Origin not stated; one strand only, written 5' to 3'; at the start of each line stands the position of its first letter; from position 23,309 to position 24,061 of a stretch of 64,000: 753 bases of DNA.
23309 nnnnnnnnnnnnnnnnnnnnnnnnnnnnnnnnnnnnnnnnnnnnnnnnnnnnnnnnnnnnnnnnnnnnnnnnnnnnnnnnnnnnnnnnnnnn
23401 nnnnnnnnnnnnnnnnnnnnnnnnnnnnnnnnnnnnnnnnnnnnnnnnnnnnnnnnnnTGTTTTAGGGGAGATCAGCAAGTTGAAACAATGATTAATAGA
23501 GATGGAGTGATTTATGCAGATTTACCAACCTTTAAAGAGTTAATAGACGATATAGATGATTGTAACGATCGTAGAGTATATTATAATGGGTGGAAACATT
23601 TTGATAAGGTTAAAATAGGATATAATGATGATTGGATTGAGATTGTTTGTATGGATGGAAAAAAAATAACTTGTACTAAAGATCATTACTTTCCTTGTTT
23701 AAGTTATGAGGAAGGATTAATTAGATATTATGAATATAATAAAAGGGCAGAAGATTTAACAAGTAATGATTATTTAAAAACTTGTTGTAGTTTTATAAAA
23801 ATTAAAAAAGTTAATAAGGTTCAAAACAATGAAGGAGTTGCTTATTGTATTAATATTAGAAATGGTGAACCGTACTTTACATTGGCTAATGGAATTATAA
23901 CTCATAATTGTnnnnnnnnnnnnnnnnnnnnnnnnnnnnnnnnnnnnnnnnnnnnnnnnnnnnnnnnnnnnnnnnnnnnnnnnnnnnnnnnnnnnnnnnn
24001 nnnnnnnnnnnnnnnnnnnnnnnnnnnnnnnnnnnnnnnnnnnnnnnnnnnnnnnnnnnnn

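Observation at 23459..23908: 150-aa mini-intein in the anaerobic ribonucleotide reductase NrdD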

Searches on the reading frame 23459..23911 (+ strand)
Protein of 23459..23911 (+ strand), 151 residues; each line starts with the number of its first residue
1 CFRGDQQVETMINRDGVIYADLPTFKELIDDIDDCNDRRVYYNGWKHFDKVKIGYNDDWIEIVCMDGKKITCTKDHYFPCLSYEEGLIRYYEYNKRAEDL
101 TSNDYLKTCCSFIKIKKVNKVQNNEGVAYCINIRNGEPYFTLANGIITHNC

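Call 3: search_protein_families(library=pfam, proteins=[window:23459-23908:+], max_evalue=1)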
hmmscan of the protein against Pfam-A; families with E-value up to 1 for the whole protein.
window:23459-23908:+ (150 aa): 1 family
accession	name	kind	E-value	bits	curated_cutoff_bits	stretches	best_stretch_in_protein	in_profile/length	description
PF14890.11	Intein_splicing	-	4e-08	33.6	35.8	2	51-107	42-93/155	Intein splicing domain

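Call 4: search_protein_families(library=ncbifam, proteins=[window:23459-23908:+], max_evalue=1)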
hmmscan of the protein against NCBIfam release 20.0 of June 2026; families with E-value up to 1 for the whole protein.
window:23459-23908:+ (150 aa): 3 families
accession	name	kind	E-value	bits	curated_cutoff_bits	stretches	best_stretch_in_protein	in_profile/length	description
TIGR01445.1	intein_Nterm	domain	0.0042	18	24.5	1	17-78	14-81/83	intein N-terminal splicing region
TIGR01443.1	intein_Cterm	domain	0.016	15.5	15.6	1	129-150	3-23/24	intein C-terminal splicing region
NF011491.0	PRK14898.1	equivalog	0.029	12.4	783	1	114-150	508-543/860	DNA-directed RNA polymerase subunit A''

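Call 7: search_solved_structures(query=window:23459-23911:+, max_evalue=10, show_alignments=3)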
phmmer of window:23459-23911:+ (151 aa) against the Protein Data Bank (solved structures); distinct sequences matched with E-value up to 10: 7.
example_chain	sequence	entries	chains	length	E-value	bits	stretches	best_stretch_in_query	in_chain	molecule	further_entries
5o9i_A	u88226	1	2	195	5.2e-05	26.6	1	90-150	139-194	Transcription initiation factor IIB,Transcription initiation factor IIB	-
5o9j_A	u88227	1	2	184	0.00029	24.2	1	94-150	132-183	Transcription initiation factor IIB,Transcription initiation factor IIB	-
6riz_A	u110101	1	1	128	0.094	16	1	61-150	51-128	gp41-1 intein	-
3tqd_A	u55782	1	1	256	0.14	15.4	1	74-142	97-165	3-deoxy-manno-octulosonate cytidylyltransferase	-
6qaz_A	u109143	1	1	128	0.17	15.2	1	61-86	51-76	cyanophage-like gp41-1 intein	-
6dsl_B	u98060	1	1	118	0.33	14.3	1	38-93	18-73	Consensus engineered intein CatC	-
6vg1_A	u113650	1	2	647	1.8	11.9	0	89-143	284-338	protocadherin protein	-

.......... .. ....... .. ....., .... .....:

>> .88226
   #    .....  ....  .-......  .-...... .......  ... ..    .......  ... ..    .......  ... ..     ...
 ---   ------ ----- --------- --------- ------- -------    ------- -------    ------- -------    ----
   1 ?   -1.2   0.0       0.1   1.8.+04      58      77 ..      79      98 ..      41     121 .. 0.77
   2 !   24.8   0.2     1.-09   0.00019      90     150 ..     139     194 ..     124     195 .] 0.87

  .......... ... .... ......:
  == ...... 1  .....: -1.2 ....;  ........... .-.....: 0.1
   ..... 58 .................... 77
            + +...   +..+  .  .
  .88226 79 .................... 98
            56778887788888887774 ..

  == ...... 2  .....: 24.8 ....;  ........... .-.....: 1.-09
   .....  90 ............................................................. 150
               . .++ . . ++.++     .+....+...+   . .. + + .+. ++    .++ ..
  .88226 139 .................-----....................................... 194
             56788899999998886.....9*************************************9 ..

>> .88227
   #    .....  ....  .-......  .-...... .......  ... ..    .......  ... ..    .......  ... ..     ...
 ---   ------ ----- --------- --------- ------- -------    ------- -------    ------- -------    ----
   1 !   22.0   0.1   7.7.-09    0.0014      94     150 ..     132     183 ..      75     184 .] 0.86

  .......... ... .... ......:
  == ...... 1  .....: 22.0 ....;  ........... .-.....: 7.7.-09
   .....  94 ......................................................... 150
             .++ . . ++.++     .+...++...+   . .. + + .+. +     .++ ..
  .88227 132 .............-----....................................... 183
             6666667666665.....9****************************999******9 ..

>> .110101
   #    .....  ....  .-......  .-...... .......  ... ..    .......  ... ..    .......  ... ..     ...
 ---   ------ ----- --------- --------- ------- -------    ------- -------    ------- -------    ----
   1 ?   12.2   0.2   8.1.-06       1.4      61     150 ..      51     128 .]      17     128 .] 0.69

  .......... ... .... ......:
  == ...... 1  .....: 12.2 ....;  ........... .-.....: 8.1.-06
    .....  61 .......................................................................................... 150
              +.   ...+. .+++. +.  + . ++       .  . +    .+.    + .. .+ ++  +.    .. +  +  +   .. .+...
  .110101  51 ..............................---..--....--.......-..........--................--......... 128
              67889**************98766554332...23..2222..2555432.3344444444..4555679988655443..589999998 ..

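Call 9: search_dna_similar(query=window:23459-23911:+, collection=phages, mode=protein, max_rows=30, max_evalue=0.01)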
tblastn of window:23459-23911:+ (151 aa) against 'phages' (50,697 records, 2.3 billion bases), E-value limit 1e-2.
No match.

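Call 34: find_homologous_proteins(query=window:23459-23908:+, max_evalue=0.001)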
Query window:23459-23908:+: 16 candidates shared short words with the query, none scored E <= 0.001.

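Call 39: predict_structure(alignment_id=A1)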
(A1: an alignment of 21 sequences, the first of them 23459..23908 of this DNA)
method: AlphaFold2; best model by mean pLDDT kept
length: 150 residues; sequences in the alignment: 21
mean_pLDDT: 94.1   pTM: 0.86
mean pLDDT of the five models: 94.1, 94.2, 94.1, 92.5, 92.3
residues with pLDDT >= 90: 127; 70-90: 22; 50-70: 1; < 50: 0
segments of 3 or more residues with pLDDT < 50: none
pLDDT, mean of each block of 10 residues (from residue 1): 98 90 96 86 94 98 98 98 78 95 95 97 98 94 97
secondary structure, 60 per line:
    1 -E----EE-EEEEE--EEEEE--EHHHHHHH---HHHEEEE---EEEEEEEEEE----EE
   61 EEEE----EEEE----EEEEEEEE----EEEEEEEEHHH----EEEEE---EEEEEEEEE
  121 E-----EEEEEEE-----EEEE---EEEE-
elements in order: E10-14 E17-21 H25-31 E38-41 E45-54 E59-64 E69-72 E77-84 E89-96 E104-108 E112-121 E127-133 E139-142 E146-149

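Call 41: fold_search(model_id=the predicted structure, library=pdb)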
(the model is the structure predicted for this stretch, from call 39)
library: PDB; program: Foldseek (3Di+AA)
matches with E <= 10: 593; with E <= 0.001: 42
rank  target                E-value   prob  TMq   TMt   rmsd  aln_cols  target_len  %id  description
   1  7oec                  4.4e-07  1.00  0.73  0.66   5.2       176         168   20  Crystal structure of an intein from a hyperthermophile (released 2021-05-26)
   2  5o9i_A                5.4e-07  1.00  0.74  0.66   4.4       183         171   20  Crystal structure of transcription factor IIB Mvu mini-intein (released 2017-11-01)
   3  2lqm_MODEL_1_A        1.7e-06  1.00  0.71  0.63   3.8       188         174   17  Solution Structures of RadA intein from Pyrococcus horikoshii (released 2012-05-16)
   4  5o9i_B                2.3e-06  1.00  0.75  0.65   3.7       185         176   19  Crystal structure of transcription factor IIB Mvu mini-intein (released 2017-11-01)
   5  2lcj_MODEL_1_A        6.0e-06  1.00  0.71  0.59   5.7       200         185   20  Solution NMR structure of Pab PolII Intein (released 2011-09-21)
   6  6mx6_A                7.0e-06  1.00  0.65  0.68   4.4       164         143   12  The Prp8 intein of Cryptococcus neoformans (released 2019-10-23)
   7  6mwy_A                7.7e-06  1.00  0.65  0.69   4.4       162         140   11  The Prp8 intein of Cryptococcus gattii (released 2019-11-06)
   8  4e2t_B                1.1e-05  1.00  0.76  0.68   3.2       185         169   16  Crystal Structures of RadA intein from Pyrococcus horikoshii (released 2012-05-16)
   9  6vgv                  1.4e-05  1.00  0.75  0.77   2.7       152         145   12  Crystal structure of VidaL intein (released 2020-05-27)
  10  4e2t_A                1.4e-05  1.00  0.74  0.65   4.2       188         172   16  Crystal Structures of RadA intein from Pyrococcus horikoshii (released 2012-05-16)
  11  4e2u                  1.4e-05  1.00  0.66  0.59   6.5       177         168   16  Crystal Structures of RadAmin intein from Pyrococcus horikoshii (released 2012-05-16)
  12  6qaz                  2.3e-05  1.00  0.62  0.72   5.0       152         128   19  Crystal structure of gp41-1 intein (released 2019-11-13)
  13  5o9j_B                2.3e-05  1.00  0.67  0.56   4.0       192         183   19  Crystal structure of transcription factor IIB Mja mini-intein (released 2017-11-01)
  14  6y75_B                3.3e-05  1.00  0.55  0.55   6.9       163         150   19  BIL2 domain from T.thermophila BUBL1 locus (C1A-N143A) (released 2021-02-03)
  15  6rpq                  5.1e-05  1.00  0.64  0.40   7.0       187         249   14  Crystal structure of PhoCDC21-1 intein (released 2019-08-14)
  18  6riz                  5.6e-05  1.00  0.57  0.66   5.3       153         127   20  Crystal structure of gp41-1 intein (C1A, F65W, D107C) (released 2020-04-29)
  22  6bs8_B                1.0e-04  1.00  0.57  0.65   5.3       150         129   13  The class 3 DnaB intein from Mycobacterium smegmatis (released 2018-11-21)
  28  6rix_B                2.3e-04  1.00  0.60  0.68   5.0       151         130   13  Crystal structure of MchDnaB-1 intein (released 2020-05-13)
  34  6rix_A                4.8e-04  1.00  0.60  0.67   5.1       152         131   13  Crystal structure of MchDnaB-1 intein (released 2020-05-13)
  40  6bs8_C                8.9e-04  1.00  0.58  0.68   5.2       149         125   14  The class 3 DnaB intein from Mycobacterium smegmatis (released 2018-11-21)
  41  6bs8_A                9.4e-04  1.00  0.59  0.68   5.1       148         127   14  The class 3 DnaB intein from Mycobacterium smegmatis (released 2018-11-21)
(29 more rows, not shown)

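Call 56: search_protein_representatives(protein=window:23459-23908:+)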
Query: 150 residues. Proteins with E-value up to 0.001 (for the whole library): 32; up to 1e-10: 5; up to 1e-30: 1. The best 32 are listed.
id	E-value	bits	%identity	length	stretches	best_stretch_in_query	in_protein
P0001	2.0e-99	346.5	100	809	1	1-150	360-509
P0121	1.3e-18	83.9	39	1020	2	1-123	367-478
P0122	5.3e-16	75.4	44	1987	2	1-124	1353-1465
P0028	8.2e-15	71.5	40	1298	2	1-123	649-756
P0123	2.0e-11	60.5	46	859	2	107-150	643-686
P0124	1.7e-10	57.5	42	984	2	89-150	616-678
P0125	1.7e-10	57.5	35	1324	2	84-150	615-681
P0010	1.9e-10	57.3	36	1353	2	88-150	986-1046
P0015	3.8e-10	56.3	40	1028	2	109-150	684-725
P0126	8.7e-09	51.9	35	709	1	1-150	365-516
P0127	1.4e-08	51.2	34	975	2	87-150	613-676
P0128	1.5e-08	51.1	42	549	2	88-150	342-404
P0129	2.1e-08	50.6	36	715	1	1-150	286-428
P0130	3.8e-08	49.8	37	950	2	102-150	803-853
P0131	4.6e-08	49.6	36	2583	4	111-150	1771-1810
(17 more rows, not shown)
